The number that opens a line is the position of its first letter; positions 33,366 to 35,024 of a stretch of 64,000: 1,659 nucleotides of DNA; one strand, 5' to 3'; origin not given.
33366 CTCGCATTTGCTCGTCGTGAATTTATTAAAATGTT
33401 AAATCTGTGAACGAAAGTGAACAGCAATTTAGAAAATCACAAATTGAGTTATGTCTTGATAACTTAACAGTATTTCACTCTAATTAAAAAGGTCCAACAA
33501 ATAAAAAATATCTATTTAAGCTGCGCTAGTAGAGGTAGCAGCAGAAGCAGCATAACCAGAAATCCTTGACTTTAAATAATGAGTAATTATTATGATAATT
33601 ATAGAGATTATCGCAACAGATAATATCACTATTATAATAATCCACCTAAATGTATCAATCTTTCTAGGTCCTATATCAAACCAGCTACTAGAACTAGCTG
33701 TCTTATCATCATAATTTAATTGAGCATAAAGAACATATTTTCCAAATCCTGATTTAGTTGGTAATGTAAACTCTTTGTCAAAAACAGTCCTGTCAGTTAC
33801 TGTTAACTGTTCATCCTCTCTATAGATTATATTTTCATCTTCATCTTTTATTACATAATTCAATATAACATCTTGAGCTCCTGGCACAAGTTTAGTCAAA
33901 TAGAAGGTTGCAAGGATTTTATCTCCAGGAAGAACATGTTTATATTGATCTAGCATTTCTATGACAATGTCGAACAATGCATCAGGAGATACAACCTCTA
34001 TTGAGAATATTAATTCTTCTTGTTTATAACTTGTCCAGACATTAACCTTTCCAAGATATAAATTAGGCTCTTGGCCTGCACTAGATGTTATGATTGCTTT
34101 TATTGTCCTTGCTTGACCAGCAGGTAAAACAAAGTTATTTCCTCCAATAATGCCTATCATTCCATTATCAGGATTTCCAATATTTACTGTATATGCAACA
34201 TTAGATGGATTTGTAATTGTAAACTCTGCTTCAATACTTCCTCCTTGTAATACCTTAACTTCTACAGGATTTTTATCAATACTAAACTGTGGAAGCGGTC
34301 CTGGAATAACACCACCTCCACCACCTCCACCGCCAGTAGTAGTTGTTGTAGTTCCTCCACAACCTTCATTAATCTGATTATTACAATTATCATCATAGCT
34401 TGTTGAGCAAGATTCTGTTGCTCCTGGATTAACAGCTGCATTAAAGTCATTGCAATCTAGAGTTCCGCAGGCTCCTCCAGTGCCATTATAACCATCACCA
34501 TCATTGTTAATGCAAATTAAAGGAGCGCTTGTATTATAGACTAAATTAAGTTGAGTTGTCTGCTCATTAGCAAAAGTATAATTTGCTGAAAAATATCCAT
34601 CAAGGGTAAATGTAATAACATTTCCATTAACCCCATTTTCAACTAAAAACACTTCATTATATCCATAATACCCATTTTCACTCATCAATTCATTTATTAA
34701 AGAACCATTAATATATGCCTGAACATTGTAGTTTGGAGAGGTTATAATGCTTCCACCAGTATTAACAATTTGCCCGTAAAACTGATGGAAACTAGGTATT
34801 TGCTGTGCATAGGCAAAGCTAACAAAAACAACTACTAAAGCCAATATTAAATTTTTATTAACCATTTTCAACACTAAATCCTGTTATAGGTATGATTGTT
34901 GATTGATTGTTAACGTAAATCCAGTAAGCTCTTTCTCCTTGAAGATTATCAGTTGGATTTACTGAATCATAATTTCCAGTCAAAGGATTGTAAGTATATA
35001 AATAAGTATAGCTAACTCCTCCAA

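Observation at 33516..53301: Cellulosome-like cohesin-dockerin surface assembly in a putative small archaeon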

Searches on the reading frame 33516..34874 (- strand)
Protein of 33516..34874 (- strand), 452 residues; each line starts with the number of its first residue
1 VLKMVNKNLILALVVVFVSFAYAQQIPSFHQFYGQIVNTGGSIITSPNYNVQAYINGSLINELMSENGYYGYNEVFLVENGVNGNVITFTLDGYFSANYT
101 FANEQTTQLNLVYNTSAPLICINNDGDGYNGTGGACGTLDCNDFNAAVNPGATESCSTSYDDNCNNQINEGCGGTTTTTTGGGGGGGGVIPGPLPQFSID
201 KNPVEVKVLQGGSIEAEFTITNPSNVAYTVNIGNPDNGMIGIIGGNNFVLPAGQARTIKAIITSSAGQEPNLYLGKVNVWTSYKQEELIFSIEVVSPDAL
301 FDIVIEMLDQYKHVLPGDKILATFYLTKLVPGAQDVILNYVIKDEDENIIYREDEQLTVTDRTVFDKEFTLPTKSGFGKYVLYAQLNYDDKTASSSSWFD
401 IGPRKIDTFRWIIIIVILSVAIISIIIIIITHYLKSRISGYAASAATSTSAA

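Call 4: search_protein_families(library=pfam, proteins=[window:33516-34874:-], max_evalue=0.1)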
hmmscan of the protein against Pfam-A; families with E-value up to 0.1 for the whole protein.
window:33516-34874:- (452 aa): 2 families
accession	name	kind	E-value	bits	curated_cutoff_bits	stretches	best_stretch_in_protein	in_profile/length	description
PF11617.13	Cu-binding_MopE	-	5.7e-09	36.5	27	1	140-170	1-30/30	Putative metal-binding motif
PF01835.25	MG2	-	0.037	14.8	32.8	1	316-398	13-93/96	MG2 domain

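Call 49: search_protein_families(library=ncbifam, proteins=[window:33516-34874:-], max_evalue=0.01)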
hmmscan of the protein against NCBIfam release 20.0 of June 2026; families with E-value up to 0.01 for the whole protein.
window:33516-34874:- (452 aa): 0 families
